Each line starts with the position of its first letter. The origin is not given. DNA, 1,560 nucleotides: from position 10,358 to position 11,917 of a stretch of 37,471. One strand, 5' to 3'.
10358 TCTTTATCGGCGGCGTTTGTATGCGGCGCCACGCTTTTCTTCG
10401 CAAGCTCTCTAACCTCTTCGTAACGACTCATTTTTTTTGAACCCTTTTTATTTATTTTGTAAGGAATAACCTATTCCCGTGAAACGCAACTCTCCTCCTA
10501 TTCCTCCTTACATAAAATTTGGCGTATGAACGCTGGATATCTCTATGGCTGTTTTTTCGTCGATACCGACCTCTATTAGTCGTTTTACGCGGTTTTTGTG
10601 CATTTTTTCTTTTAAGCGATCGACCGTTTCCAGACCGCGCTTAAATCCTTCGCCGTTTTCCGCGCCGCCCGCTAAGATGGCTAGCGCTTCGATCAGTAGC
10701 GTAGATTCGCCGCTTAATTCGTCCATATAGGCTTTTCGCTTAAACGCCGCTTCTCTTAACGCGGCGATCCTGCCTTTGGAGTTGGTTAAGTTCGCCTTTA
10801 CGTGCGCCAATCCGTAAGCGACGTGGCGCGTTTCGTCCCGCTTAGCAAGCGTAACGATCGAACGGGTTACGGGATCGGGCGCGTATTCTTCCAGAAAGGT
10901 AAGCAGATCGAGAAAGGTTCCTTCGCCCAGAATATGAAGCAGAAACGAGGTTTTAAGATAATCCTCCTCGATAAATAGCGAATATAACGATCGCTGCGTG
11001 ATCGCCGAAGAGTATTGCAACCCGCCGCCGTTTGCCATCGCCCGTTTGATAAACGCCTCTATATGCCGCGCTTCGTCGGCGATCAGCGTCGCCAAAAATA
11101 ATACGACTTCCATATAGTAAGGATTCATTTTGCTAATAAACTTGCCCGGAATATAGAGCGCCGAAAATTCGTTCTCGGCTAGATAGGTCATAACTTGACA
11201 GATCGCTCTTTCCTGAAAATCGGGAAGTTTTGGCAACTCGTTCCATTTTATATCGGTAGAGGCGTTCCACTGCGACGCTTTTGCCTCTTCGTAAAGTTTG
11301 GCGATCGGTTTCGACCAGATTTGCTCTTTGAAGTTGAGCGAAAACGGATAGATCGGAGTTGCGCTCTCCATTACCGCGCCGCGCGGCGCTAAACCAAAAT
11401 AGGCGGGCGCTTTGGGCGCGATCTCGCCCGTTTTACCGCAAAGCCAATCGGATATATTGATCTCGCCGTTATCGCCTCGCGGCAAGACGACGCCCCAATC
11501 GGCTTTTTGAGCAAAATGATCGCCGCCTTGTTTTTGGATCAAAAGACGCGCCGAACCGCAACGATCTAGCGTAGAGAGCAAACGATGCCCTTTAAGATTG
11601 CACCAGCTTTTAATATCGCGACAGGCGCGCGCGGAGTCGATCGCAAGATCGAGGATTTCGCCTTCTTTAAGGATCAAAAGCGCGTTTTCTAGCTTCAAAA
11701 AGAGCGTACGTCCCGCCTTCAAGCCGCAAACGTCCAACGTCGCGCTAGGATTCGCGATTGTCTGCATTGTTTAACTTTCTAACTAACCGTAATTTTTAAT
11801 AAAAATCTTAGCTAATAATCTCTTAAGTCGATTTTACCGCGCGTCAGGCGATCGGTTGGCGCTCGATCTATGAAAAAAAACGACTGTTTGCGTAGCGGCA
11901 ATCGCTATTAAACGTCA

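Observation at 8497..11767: Uncharacterised three-gene operon: TusA-like/diiron fusion, ACAD-fold flavoprotein without catalytic Glu, and a cytoplasmic PBP-fold protein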

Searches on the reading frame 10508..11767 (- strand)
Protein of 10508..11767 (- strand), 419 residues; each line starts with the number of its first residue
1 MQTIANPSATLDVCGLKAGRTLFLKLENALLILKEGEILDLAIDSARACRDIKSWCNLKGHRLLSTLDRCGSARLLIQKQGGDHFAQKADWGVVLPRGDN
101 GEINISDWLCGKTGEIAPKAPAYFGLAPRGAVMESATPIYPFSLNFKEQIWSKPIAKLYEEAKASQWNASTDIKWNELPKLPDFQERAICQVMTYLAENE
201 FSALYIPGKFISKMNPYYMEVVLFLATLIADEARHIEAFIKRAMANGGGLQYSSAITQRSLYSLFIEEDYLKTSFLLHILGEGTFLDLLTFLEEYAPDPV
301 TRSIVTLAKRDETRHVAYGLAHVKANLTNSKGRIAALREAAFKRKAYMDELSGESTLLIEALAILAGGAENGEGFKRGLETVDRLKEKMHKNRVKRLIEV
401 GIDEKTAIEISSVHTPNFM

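Call 3: search_protein_families(library=pfam, proteins=[window:10508-11767:-], max_evalue=0.1)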
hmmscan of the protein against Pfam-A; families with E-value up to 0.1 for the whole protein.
window:10508-11767:- (419 aa): 4 families
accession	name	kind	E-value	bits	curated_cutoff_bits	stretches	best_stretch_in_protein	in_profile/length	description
PF01206.22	TusA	-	6.8e-07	29.5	28.6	1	10-79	2-70/70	Sulfurtransferase TusA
PF04305.20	DUF455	-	0.0016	18.5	34.3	1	185-325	59-202/247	Protein of unknown function (DUF455)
PF11583.14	AurF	-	0.0053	16.4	29.6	1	224-327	106-211/282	P-aminobenzoate N-oxygenase AurF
PF25498.1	DUF7912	-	0.093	13.3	25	0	301-334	31-66/89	Domain of unknown function (DUF7912)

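Call 4: search_protein_families(library=ncbifam, proteins=[window:10508-11767:-], max_evalue=0.1)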
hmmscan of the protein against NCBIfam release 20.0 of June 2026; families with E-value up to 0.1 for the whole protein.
window:10508-11767:- (419 aa): 6 families
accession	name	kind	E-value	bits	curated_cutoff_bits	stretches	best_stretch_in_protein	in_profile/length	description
NF006200.0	PRK08326.1-3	equivalog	1.5e-10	40.8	194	1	149-247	25-128/321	R2-like ligand-binding oxidase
NF001423.0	PRK00299.1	equivalog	2.6e-05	23.9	78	1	3-80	4-80/82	sulfurtransferase TusA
NF006202.0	PRK08326.1-5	equivalog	0.00025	20.4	315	1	279-329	168-217/297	R2-like ligand-binding oxidase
NF006198.0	PRK08326.1-1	subfamily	0.0018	17.6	274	0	151-240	23-116/308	R2-like ligand-binding oxidase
NF008995.0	PRK12338.1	equivalog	0.029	13.8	434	1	213-249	121-158/319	hypothetical protein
NF008242.0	PRK11018.1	equivalog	0.044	13.4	79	1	9-79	9-78/78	sulfurtransferase-like selenium metabolism protein YedF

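Call 6: search_solved_structures(query=window:10508-11767:-, max_evalue=1, show_alignments=3)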
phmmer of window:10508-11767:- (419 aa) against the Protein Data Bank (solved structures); distinct sequences matched with E-value up to 1: 23.
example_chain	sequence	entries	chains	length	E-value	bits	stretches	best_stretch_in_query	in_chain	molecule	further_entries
6f6c_A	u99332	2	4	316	8.2e-05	25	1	151-252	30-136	Ribonucleotide reductase small subunit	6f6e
6qjv_A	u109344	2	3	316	0.00016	24.1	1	151-252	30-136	Ribonucleotide reductase small subunit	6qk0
6f65_A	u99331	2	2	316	0.00017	23.9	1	151-252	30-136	Ribonucleotide reductase small subunit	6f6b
6f6l_A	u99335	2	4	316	0.00017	23.9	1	151-252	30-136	Ribonucleotide reductase small subunit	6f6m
6qk1_A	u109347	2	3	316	0.00018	23.9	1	151-252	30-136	Ribonucleotide reductase small subunit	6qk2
6f6h_A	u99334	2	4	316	0.00019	23.8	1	151-252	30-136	Ribonucleotide reductase small subunit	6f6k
6f6f_A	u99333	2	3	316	0.00019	23.8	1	151-252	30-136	Ribonucleotide reductase small subunit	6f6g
4hr0_A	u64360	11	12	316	0.00019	23.8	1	151-252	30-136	Ribonuleotide reductase small subunit | Ribonucleotide reductase small subunit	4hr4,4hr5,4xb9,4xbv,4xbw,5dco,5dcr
6i93_A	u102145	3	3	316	0.00026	23.4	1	151-252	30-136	Ribonucleotide reductase small subunit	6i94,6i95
6i90_A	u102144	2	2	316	0.00026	23.4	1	151-252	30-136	Ribonucleotide reductase small subunit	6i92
5omj_A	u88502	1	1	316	0.00026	23.3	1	151-251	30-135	Ribonucleotide reductase small subunit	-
7qbk_A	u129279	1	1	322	0.013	17.8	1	151-241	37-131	R2-like ligand-binding oxidase (homolog II) from Sulfolobus acidocaldarius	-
1dcj_A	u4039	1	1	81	0.021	17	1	4-80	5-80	YHHP PROTEIN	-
3lvj_C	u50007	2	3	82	0.023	16.9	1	4-79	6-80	Sulfurtransferase tusA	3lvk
7pwf_A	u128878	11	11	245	0.029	16.6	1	181-232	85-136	40S ribosomal protein SA | Ribosomal protein SA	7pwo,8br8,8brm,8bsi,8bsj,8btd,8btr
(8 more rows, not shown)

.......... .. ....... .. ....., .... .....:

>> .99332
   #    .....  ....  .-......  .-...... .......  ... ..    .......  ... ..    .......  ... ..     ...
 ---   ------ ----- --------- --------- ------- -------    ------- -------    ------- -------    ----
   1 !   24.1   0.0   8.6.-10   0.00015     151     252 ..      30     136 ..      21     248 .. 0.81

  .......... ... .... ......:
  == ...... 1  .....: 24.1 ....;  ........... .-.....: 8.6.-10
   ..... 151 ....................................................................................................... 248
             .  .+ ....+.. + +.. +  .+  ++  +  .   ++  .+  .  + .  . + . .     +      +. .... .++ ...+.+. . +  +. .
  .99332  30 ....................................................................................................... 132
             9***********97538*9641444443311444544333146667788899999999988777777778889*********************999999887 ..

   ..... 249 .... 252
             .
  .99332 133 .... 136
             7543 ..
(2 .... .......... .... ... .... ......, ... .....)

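Call 10: find_homologous_proteins(query=window:10508-11767:-)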
Query window:10508-11767:- (419 aa): 3937 proteins with E <= 0.001 among 8000 candidates; the best 120 are listed.
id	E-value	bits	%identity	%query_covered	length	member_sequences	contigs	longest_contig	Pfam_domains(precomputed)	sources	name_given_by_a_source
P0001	1.1e-278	942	100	100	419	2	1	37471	PF01206.23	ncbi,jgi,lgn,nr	ncbi:MAG: DUF455 domain-containing protein [Helicobacteraceae bacterium]|jgi:TusA-related sulfurtran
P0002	1.2e-228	777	82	100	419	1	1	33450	PF01206.23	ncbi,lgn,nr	ncbi:hypothetical protein AGMMS50229_06660 [Campylobacterota bacterium]|nr:hypothetical protein AGMM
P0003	2.0e-193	661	70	100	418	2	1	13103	-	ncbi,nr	ncbi:MAG: DUF455 domain-containing protein [Helicobacteraceae bacterium]|nr:DUF455 domain-containing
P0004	7.5e-193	659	70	100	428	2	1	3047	-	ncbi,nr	ncbi:MAG: ferritin-like domain-containing protein [Helicobacteraceae bacterium]|nr:ferritin-like dom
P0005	4.5e-143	495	55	99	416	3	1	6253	PF04305.21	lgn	-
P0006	9.3e-143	494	54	99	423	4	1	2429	PF01206.23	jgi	jgi:TusA-related sulfurtransferase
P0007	5.2e-142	492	54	98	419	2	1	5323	-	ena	-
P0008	2.2e-141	490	56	99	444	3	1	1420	-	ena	-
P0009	3.4e-141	489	54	99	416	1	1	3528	-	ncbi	-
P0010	4.0e-141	489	56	98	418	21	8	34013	PF04305.21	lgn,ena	-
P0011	4.0e-141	489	55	99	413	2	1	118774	-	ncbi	-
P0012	8.2e-141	488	55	96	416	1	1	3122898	-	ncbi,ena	-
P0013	8.3e-141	488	55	96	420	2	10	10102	-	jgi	jgi:hypothetical protein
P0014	1.5e-140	487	55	96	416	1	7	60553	-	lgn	-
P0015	2.9e-140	486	55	96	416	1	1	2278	-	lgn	-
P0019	1.2e-139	484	54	99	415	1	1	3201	PF01206.23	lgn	-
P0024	1.1e-138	481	52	99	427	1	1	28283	PF01206.23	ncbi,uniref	ncbi:hypothetical protein [Effusibacillus consociatus]|uniref:Ferritin-like domain-containing protei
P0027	2.3e-138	480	53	99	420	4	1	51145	PF01206.23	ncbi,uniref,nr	ncbi:sulfurtransferase TusA family protein [Paenibacillus cymbidii]|uniref:sulfurtransferase TusA fa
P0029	3.5e-138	479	51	99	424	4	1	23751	PF01206.23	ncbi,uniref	ncbi:sulfurtransferase TusA family protein [Neobacillus sp. LXY-4]|uniref:sulfurtransferase TusA fam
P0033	7.4e-138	478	53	99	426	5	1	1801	PF01206.23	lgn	-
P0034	7.7e-138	478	53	99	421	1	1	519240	PF01206.23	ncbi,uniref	ncbi:sulfurtransferase TusA family protein [Ammoniphilus sp. 3BR4]|uniref:sulfurtransferase TusA fam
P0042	2.4e-137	476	52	99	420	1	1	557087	PF01206.23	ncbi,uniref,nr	ncbi:sulfurtransferase TusA family protein [Cohnella caldifontis]|uniref:sulfurtransferase TusA fami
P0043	3.7e-137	476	52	99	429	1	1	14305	PF01206.23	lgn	-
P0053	1.1e-136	474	51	99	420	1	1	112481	PF01206.23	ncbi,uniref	ncbi:sulfurtransferase TusA family protein [Paenibacillus chartarius]|uniref:Sulfurtransferase TusA 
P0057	1.5e-136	474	50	99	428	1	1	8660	PF01206.23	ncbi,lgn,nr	ncbi:MAG: DUF455 domain-containing protein [Armatimonadetes bacterium]|nr:DUF455 domain-containing p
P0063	4.1e-136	472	52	99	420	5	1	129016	PF01206.23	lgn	-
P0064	4.9e-136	472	50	99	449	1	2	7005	PF01206.23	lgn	-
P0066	6.1e-136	472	50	99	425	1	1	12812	PF01206.23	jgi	jgi:TusA-related sulfurtransferase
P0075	6.4e-135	468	52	99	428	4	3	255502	PF01206.23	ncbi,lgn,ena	-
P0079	2.0e-134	467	52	99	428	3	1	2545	PF01206.23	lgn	-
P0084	6.7e-134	465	51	99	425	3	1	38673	PF01206.23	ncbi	ncbi:MAG TPA: sulfurtransferase TusA family protein [Bacilli bacterium]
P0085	8.0e-134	465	50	99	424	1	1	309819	PF01206.23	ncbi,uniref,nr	ncbi:sulfurtransferase TusA family protein [Bacillus sp. Marseille-P3661]|uniref:sulfurtransferase T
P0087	1.1e-133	464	50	99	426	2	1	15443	PF01206.23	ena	-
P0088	1.6e-133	464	51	99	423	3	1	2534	PF01206.23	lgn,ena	-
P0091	4.5e-133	462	50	99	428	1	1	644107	PF01206.23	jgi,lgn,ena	-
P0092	9.3e-133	461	52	99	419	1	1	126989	PF01206.23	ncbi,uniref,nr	ncbi:sulfurtransferase TusA family protein [Cohnella zeiphila]|uniref:Sulfurtransferase TusA family 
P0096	2.1e-132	460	50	99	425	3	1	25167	PF01206.23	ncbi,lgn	-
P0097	1.7e-131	457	51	99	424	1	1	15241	PF01206.23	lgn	-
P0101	1.5e-130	454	50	99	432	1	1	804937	PF01206.23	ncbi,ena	-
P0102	1.7e-130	454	50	99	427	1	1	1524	PF01206.23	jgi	jgi:TusA-related sulfurtransferase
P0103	2.4e-130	453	50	99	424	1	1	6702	PF01206.23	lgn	-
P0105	8.3e-130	452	50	99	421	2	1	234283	PF01206.23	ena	-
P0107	1.1e-129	451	51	99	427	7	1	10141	PF01206.23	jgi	jgi:TusA-related sulfurtransferase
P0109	1.8e-129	450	51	99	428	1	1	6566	PF01206.23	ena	-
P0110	2.2e-129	450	50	99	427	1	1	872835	PF01206.23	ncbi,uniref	ncbi:sulfurtransferase TusA family protein [Anaerobacillus sp. MEB173]|uniref:sulfurtransferase TusA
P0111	3.0e-129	450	50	99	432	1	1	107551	-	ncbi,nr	ncbi:MAG TPA: DUF455 domain-containing protein [Actinomycetota bacterium]|nr:DUF455 domain-containin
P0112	3.0e-129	450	49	99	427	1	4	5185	PF01206.23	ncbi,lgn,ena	-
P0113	4.8e-129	449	50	99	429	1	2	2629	PF01206.23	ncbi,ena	-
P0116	1.2e-128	448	49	96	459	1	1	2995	PF01206.23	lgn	-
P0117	1.3e-128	448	49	99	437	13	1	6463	PF01206.23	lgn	-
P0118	1.8e-128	447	49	99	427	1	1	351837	PF01206.23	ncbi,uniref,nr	ncbi:DUF455 domain-containing protein [Bacillus sp. PK3_68]|uniref:DUF455 domain-containing protein 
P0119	3.0e-128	446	49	98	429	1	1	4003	PF01206.23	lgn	-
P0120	5.1e-128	446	49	100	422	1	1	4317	PF01206.23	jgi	jgi:TusA-related sulfurtransferase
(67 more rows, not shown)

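Call 13: find_encoding_contigs(protein=P0027, flank=8000, max_places=2)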
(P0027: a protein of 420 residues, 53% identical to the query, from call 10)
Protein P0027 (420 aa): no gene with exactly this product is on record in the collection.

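Call 14: find_encoding_contigs(protein=P0111, flank=8000, max_places=2)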
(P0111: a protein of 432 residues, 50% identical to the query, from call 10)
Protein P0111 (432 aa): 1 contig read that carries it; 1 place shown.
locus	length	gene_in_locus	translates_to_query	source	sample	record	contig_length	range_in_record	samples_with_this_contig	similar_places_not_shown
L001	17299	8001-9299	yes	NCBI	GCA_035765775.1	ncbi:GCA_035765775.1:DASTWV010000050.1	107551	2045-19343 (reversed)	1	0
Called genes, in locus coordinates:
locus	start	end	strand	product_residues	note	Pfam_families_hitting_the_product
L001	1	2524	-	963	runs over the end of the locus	PF00672:HAMP, PF00989:PAS (faint), PF08448:PAS_4, PF00512:HisKA, PF02518:HATPase_c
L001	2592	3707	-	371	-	PF13180:PDZ_2, PF05362:Lon_C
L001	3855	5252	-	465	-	PF00082:Peptidase_S8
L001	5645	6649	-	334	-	PF00022:Actin (weak), PF06723:MreB_Mbl, PF00012:HSP70, PF14450:FtsA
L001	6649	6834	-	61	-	-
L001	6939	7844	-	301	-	PF00126:HTH_1, PF12849:PBP_like_2 (weak), PF03466:LysR_substrate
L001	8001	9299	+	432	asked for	-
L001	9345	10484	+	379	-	PF02771:Acyl-CoA_dh_N, PF02770:Acyl-CoA_dh_M, PF00441:Acyl-CoA_dh_1, PF08028:Acyl-CoA_dh_2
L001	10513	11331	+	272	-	PF12974:Phosphonate-bd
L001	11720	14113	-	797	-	PF00072:Response_reg, PF13188:PAS_8 (weak), PF13426:PAS_9 (faint), PF07228:SpoIIE, PF13581:HATPase_c_2, PF01740:STAS, PF13466:STAS_2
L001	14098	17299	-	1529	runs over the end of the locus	PF00672:HAMP, PF18947:HAMP_2, PF00672:HAMP, PF18947:HAMP_2, PF00672:HAMP, PF18947:HAMP_2, PF00672:HAMP, PF18947:HAMP_2, +22 more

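Call 17: find_related_loci(query=A1, collection=genome_contigs, flank=8000)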
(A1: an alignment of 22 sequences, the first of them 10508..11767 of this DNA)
Query A1 (419 aa) in genome_contigs; peptide patterns used: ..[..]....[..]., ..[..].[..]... (x = any residue, [..] = any of these).
600 stretches matched a pattern (row limit reached: there are more); 571 encode a relative of the query (tblastn E <= 1e-3); the best 80 are kept; 80 distinct loci.
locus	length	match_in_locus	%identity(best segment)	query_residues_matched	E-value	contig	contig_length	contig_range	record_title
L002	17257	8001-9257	82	1-419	0e+0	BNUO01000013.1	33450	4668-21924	Campylobacterota bacterium MS502-29 DNA, sequence013, whole genome shotgun sequence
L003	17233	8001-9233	54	8-419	2e-150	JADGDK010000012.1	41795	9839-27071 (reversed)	MAG: Campylobacterales bacterium isolate BB8 NODE_12_length_41795_cov_7.759025, whole genome shotgun sequence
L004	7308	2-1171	58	24-419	9e-150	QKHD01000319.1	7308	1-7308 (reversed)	MAG: Helicobacteraceae bacterium isolate SZUA-545 scaffold_43252, whole genome shotgun sequence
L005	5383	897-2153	53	1-419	5e-149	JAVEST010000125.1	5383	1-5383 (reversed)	MAG: Sulfurimonas sp. isolate BF1_67 scaffold_20757_c1_biofilm_2017, whole genome shotgun sequence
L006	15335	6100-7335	52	7-419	1e-147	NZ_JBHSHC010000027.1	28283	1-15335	Effusibacillus consociatus strain CCUG 53762 platanus_K_default_28, whole genome shotgun sequence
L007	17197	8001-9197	54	19-419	5e-147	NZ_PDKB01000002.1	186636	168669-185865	Aliarcobacter vitoriensis strain CECT 9230 NODE_2_length_186636_cov_51.4875, whole genome shotgun sequence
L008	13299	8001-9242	53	6-419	6e-146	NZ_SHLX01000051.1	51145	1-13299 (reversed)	Paenibacillus cymbidii strain R196 Scaffold51_1, whole genome shotgun sequence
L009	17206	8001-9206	54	16-419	7e-146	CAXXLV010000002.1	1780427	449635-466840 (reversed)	MAG: uncultured Aliarcobacter sp. isolate 36d8ef89-a0bb-4a37-ac1d-d7800c884e3e genome assembly, contig: contig_2, whole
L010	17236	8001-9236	52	6-419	1e-145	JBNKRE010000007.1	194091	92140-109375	MAG: Halarcobacter sp. isolate B2.bin.2.strict NODE_7_length_194091_cov_17.745982, whole genome shotgun sequence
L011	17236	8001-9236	52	6-419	8e-145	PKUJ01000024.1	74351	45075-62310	MAG: Arcobacter sp. isolate BM102 sc_172, whole genome shotgun sequence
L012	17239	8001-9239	51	7-419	5e-144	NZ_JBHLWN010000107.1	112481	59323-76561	Paenibacillus chartarius strain CCM 7759 platanus_K_21_77_135, whole genome shotgun sequence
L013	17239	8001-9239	51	7-419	2e-143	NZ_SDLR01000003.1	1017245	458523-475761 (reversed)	Ammoniphilus sp. YIM 78166 Scaffold3, whole genome shotgun sequence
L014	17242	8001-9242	50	7-419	6e-143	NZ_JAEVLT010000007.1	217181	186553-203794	Bacillus sp. EB600 ENGS202_contig_7, whole genome shotgun sequence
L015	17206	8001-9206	53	16-419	2e-141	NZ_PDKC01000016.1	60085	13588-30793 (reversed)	Arcobacter sp. CECT 8985 NODE_16_length_60085_cov_26.6929_ID_2616, whole genome shotgun sequence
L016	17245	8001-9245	50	6-419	2e-140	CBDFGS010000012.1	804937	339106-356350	MAG: Dehalococcoidia bacterium isolate 59cce99e-a588-4de2-b07e-a8077d89f863 genome assembly, contig: contig_12, whole ge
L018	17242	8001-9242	49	6-419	1e-133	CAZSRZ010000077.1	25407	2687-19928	MAG TPA_asm: uncultured bacterium isolate SRP287453_co1_319 genome assembly, contig: NODE_3335_length_25407_cov_7.163261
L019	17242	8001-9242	48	6-419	1e-132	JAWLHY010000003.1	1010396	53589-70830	MAG: Armatimonadota bacterium isolate 30dZY2.bin.9 NODE_6_length_1010396_cov_15.172229, whole genome shotgun sequence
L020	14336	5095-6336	48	6-419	5e-131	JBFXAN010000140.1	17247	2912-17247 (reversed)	MAG: Dehalococcoidia bacterium isolate CA_2019_TPBS_23 NODE_14445_length_17247_cov_5.312909_TPBS, whole genome shotgun s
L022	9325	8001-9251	46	3-419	1e-126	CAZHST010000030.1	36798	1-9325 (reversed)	MAG TPA_asm: uncultured bacterium isolate binchicken_co30_163 genome assembly, contig: NODE_1008_length_36798_cov_18.916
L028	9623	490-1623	52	24-419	8e-121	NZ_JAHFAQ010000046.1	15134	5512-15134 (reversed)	MAG: Sulfuricurvum sp. isolate nzgw179 NODE_1364_length_15135_cov_3.407020, whole genome shotgun sequence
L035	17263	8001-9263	44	1-419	3e-118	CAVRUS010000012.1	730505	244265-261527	MAG: uncultured Actinomycetota bacterium isolate MFD02840.bin.1.376 genome assembly, contig: contig_7483, whole genome s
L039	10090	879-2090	45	16-419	3e-114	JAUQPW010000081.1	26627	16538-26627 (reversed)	MAG: bacterium isolate JZ-2.bins.100.201901 NODE_3321_length_26627_cov_1.459509, whole genome shotgun sequence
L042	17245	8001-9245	43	6-419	1e-113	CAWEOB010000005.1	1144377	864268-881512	MAG: uncultured Actinomycetes bacterium isolate MFD02242.bin.2.294 genome assembly, contig: contig_37399, whole genome s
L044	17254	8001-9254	44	4-419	1e-112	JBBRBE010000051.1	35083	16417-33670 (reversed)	MAG: Chloroflexia bacterium isolate Co_metawrap_2330 Cmw_2330_k141_6526403_length_35083_cov_14.0000, whole genome shotgu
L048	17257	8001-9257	42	1-419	1e-108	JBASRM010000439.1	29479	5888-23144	MAG: Blastocatellia bacterium isolate MFD13521_ilm_asm_bin21 k127_245751, whole genome shotgun sequence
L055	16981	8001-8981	50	88-414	4e-106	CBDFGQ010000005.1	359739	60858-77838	MAG: Dehalococcoidia bacterium isolate 3299a7fc-3b8b-4791-927a-3a74d6ed150b genome assembly, contig: contig_5, whole gen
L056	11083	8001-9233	42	9-419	1e-105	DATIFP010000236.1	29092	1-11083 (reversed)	MAG TPA_asm: Blastocatellia bacterium isolate SMAG_U16398 k141_945432, whole genome shotgun sequence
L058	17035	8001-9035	47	69-414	7e-102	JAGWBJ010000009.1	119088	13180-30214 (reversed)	MAG: Dehalococcoidia bacterium isolate 277c_30 scaffold_222, whole genome shotgun sequence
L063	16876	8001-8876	51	128-419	8e-97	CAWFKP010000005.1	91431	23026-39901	MAG: uncultured Actinomycetes bacterium isolate MFD00392.bin.2.405 genome assembly, contig: contig_70940, whole genome s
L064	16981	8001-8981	48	88-414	2e-95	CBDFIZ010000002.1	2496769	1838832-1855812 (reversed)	MAG: Dehalococcoidia bacterium isolate bbcfa8fe-e5b4-4dc8-882b-9555aaa6a448 genome assembly, contig: contig_2, whole gen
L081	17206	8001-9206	38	3-419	1e-85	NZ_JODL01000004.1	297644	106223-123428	Streptomyces megasporus strain NRRL B-16372 contig4.1, whole genome shotgun sequence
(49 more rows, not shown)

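Call 27: find_encoding_contigs(protein=P0042, flank=8000, max_places=1)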
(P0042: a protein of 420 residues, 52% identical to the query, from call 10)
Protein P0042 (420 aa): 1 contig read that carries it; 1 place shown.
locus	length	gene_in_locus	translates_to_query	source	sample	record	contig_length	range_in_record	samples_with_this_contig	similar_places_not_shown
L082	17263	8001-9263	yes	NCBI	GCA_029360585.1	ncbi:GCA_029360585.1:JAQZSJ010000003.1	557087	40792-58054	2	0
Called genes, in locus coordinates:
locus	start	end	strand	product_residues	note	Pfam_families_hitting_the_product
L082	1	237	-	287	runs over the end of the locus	PF00528:BPD_transp_1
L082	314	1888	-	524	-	PF00072:Response_reg, PF17853:GGDEF_2 (weak), PF00165:HTH_AraC (weak), PF12833:HTH_18, PF00165:HTH_AraC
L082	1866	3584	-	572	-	PF00672:HAMP (weak), PF06580:His_kinase, PF02518:HATPase_c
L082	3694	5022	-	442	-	PF01547:SBP_bac_1, PF13416:SBP_bac_8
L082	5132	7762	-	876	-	PF01074:Glyco_hydro_38N, PF07748:Glyco_hydro_38C (weak), PF17677:Glyco_hydro38C2 (weak)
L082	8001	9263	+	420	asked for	PF01206:TusA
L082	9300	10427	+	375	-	PF02771:Acyl-CoA_dh_N, PF02770:Acyl-CoA_dh_M, PF00441:Acyl-CoA_dh_1, PF08028:Acyl-CoA_dh_2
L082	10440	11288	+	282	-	PF12974:Phosphonate-bd, PF09084:NMT1 (weak)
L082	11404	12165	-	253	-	PF00106:adh_short, PF23441:SDR (faint), PF13561:adh_short_C2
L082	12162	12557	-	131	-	PF00376:MerR, PF13411:MerR_1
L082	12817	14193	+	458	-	PF01554:MatE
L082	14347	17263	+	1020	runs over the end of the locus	PF00532:Peripla_BP_1, PF13407:Peripla_BP_4 (weak), PF13377:Peripla_BP_3, PF08447:PAS_3, PF00990:GGDEF, PF00563:EAL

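Call 28: find_encoding_contigs(protein=P0012, flank=8000, max_places=1)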
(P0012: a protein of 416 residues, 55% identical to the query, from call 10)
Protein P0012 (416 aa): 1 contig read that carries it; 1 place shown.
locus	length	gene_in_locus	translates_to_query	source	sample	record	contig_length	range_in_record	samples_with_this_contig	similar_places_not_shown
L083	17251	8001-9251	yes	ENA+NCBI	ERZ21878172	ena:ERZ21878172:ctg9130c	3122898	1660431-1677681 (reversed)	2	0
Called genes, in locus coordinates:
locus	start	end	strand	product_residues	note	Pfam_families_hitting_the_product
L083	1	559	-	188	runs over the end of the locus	PF06821:Ser_hydrolase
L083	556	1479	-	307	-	PF00892:EamA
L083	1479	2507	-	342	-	PF00724:Oxidored_FMN, PF01207:Dus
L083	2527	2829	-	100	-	PF03992:ABM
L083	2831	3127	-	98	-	PF03992:ABM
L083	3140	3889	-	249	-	PF00881:Nitroreductase, PF28600:Nitroreductase_C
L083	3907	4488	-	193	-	PF02525:Flavodoxin_2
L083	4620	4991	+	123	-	PF01638:HxlR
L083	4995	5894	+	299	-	PF03547:Mem_trans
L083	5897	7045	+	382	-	PF11294:DUF3095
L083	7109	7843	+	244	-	PF13098:Thioredoxin_2, PF01323:DSBA (faint)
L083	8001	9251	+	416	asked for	-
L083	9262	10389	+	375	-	PF02771:Acyl-CoA_dh_N, PF02770:Acyl-CoA_dh_M, PF00441:Acyl-CoA_dh_1, PF08028:Acyl-CoA_dh_2 (weak)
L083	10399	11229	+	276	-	PF12974:Phosphonate-bd, PF09084:NMT1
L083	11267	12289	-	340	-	PF03601:Cons_hypoth698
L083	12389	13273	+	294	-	PF00126:HTH_1, PF03466:LysR_substrate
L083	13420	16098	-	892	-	PF09084:NMT1, PF00497:SBP_bac_3, PF13426:PAS_9, PF00989:PAS, PF08447:PAS_3, PF00990:GGDEF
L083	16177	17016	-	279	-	PF00248:Aldo_ket_red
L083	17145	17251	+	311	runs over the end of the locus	PF00892:EamA (faint), PF13536:EmrE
